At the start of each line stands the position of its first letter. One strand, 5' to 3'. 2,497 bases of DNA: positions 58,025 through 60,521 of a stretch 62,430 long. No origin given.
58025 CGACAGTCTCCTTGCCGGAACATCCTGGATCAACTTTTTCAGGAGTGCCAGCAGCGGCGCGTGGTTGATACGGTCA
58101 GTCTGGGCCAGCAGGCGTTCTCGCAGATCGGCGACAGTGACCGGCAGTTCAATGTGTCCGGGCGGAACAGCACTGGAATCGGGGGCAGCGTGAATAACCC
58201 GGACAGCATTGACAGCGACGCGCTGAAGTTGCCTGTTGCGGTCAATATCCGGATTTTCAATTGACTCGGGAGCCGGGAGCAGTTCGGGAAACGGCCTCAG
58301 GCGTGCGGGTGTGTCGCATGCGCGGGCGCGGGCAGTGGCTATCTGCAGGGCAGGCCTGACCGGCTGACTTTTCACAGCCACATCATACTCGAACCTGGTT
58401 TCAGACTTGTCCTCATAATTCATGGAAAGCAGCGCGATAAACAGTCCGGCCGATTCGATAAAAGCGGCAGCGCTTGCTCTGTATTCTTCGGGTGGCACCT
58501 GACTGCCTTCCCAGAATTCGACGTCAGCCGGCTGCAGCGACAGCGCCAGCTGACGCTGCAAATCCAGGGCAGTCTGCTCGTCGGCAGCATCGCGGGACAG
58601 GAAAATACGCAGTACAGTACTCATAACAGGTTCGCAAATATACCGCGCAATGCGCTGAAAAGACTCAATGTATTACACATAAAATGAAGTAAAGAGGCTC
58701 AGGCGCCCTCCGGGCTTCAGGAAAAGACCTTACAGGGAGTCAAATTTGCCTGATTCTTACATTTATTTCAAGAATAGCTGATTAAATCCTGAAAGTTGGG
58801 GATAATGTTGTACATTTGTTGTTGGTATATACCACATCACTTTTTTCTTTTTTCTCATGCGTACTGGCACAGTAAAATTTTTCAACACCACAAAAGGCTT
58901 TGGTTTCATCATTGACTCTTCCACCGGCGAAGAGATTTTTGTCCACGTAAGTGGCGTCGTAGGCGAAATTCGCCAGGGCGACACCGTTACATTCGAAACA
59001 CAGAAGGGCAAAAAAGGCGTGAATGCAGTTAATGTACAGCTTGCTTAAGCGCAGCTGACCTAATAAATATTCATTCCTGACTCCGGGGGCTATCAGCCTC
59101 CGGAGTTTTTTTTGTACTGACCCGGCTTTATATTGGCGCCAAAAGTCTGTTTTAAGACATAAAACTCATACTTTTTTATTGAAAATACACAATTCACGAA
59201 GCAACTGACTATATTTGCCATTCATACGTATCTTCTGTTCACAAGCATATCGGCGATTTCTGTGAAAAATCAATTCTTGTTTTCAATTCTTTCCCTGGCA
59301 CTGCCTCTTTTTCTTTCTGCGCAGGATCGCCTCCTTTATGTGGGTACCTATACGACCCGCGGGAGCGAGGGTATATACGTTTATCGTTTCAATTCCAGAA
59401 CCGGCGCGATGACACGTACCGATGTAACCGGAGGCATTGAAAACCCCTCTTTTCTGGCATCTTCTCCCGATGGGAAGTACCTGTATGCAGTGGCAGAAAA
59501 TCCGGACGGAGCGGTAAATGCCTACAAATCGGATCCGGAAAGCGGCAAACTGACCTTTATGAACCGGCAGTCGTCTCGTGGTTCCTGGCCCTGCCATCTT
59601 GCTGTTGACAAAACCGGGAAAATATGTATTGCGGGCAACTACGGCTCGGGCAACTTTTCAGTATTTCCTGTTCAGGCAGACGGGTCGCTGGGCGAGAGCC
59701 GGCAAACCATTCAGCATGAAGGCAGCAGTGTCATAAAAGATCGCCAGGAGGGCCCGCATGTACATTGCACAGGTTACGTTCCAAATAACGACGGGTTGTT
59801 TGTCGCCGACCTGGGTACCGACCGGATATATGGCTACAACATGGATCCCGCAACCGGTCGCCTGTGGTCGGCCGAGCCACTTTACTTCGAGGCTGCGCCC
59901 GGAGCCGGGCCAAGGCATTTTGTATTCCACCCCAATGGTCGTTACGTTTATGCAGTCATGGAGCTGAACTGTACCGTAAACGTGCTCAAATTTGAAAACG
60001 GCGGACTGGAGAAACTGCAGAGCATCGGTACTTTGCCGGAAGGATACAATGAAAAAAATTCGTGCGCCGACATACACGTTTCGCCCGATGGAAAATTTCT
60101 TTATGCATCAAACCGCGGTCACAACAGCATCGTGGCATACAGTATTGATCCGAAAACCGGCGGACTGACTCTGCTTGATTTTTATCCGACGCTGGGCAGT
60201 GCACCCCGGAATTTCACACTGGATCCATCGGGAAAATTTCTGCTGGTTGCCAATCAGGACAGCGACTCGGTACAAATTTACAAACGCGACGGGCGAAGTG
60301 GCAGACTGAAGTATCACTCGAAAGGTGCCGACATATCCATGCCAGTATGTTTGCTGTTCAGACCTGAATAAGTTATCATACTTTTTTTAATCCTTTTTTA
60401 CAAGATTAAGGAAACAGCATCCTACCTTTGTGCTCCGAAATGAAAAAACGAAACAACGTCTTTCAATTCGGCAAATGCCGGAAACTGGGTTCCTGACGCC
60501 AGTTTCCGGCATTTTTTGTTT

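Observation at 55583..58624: Uncharacterised 1013-aa protein with an N-terminal TIR_2-like domain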

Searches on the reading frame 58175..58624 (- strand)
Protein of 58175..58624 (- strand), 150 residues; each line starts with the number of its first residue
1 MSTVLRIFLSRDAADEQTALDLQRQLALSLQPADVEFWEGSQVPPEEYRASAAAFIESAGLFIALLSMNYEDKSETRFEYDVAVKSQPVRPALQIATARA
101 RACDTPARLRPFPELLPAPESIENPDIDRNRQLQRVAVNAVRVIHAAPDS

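Call 3: search_protein_families(library=pfam, proteins=[window:58265-58624:-], max_evalue=10)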
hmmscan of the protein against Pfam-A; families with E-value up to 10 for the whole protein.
window:58265-58624:- (120 aa): 1 family
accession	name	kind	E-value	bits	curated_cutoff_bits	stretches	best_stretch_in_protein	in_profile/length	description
PF13676.11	TIR_2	-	0.00017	22.5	28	1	7-101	1-92/122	TIR domain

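Call 50: search_solved_structures(query=A3, max_evalue=1, show_alignments=3)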
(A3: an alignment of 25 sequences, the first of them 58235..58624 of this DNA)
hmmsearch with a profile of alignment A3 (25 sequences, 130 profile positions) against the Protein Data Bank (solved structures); distinct sequences matched with E-value up to 1: 22.
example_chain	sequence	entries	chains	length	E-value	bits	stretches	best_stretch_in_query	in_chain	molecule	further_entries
9mud_K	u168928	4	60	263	0.00029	23.9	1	8-99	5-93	Cat1 (CRISPR associated TIR 1) pentagonal filament | Cat1 (CRISPR associated TIR 1) pentagonal filament assembly | Cat1 (CRISPR-associated TIR 1)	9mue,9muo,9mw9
4dom_A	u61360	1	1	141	0.00063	22.8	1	1-87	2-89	Myeloid differentiation primary response protein MyD88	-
8w8m_D2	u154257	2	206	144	0.00068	22.7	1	1-87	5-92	Myeloid differentiation primary response protein MyD88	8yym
4eo7_A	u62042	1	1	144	0.00068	22.7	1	1-87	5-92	Myeloid differentiation primary response protein MyD88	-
2z5v_A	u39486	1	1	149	0.00075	22.5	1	1-87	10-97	Myeloid differentiation primary response protein MyD88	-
7beq_A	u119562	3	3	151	0.00077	22.5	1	1-87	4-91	Myeloid differentiation primary response protein MyD88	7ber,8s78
2js7_A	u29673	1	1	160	0.00091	22.3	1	1-87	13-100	Myeloid differentiation primary response protein MyD88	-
7l6w_A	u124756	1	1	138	0.0034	20.4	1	7-87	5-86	Myeloid differentiation primary response protein MyD88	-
7fcc_A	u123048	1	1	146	0.01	18.9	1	5-103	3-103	Isoform 4 of Interleukin-1 receptor accessory protein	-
1o77_A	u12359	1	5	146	0.015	18.3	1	8-109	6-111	TOLL-LIKE RECEPTOR 2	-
1fyw_A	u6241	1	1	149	0.021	17.8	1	8-109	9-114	TOLL-LIKE RECEPTOR 2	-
7fcj_A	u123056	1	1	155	0.029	17.4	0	7-46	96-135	SIGIRR protein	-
7fcl_A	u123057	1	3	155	0.041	16.9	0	7-46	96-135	SIGIRR protein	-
2j67_A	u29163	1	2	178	0.2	14.7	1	5-100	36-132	TOLL LIKE RECEPTOR 10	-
1fyx_A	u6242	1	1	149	0.25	14.3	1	8-109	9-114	TOLL-LIKE RECEPTOR 2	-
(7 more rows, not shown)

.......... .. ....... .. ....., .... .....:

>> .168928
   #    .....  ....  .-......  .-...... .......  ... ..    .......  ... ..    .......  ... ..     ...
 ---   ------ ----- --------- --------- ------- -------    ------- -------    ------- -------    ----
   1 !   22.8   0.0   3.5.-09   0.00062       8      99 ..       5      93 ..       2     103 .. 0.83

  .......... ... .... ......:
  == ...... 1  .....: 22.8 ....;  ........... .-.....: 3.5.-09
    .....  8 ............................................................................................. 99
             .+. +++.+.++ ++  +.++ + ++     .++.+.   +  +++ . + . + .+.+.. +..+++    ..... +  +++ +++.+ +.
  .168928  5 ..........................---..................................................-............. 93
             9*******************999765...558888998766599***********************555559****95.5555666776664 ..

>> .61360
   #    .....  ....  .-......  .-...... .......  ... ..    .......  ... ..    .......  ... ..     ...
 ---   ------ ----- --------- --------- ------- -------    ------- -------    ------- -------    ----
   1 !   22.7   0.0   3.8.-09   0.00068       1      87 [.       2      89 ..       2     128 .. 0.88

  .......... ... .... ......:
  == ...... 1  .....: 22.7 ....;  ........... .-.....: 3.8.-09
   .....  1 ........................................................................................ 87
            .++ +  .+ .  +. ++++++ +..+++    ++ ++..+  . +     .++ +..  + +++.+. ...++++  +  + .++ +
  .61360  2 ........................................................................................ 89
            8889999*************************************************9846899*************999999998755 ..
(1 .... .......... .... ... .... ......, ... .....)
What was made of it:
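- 58175..58624 (-): TIR domain, residues 1 to about 150. Predicted elements: betaA 5-10 (IFLS), alphaA 13-29, betaB 35-37, alphaB 45-58, betaC 61-66, alphaC 74-86, betaD 94-99, a loop, then helix 129-145. The head profile finds Cat1, MyD88 and TLR TIRs in the PDB (call 50).
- Checked: A family profile of the head finds Cat1, MyD88 and TLR TIRs in the PDB, with E-values from 3e-4 to 1e-2 (call 50).
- The head profile also hits the MyD88 adaptor TIR (call 50). Glu79 aligns with the catalytic Glu of Cat1 (call 50).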

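Call 77: search_dna_similar(query=window:58175-58624:-, collection=plasmids, mode=protein, max_evalue=0.01, max_rows=15)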
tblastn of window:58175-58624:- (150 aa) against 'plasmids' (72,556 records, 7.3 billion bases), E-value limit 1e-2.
No match.

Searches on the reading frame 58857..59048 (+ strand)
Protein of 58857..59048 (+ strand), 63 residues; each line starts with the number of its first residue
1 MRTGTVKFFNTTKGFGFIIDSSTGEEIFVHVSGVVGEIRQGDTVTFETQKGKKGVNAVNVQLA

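Call 65: search_protein_families(library=pfam, proteins=[window:58857-59048:+], max_evalue=0.0001)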
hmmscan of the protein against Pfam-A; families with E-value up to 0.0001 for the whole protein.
window:58857-59048:+ (63 aa): 1 family
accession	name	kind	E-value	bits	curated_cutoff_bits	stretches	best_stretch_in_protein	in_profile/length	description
PF00313.28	CSD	-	2.5e-18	66.1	27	1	3-62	2-65/66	'Cold-shock' DNA-binding domain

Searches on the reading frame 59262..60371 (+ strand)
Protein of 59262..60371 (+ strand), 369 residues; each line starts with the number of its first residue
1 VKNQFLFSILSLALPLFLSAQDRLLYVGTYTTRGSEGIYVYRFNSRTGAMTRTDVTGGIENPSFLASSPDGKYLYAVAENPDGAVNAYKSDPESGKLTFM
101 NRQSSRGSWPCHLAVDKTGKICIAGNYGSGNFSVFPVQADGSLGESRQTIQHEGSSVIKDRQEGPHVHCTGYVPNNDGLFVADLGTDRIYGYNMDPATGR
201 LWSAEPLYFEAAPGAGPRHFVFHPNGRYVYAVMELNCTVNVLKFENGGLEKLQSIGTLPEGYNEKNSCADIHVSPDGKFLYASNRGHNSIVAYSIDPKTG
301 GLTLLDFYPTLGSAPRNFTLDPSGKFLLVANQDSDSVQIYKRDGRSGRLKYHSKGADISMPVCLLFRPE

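Call 65: search_protein_families(library=pfam, proteins=[window:59262-60371:+], max_evalue=0.0001)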
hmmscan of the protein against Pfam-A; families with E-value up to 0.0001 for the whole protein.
window:59262-60371:+ (369 aa): 2 families
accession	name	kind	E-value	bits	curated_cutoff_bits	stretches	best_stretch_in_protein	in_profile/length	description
PF10282.15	Lactonase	-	2.9e-120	402.1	21.7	1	25-366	2-344/344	Lactonase, 7-bladed beta-propeller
PF08450.18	SGL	-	1e-10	42.1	26.3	0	213-345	84-215/246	SMP-30/Gluconolactonase/LRE-like region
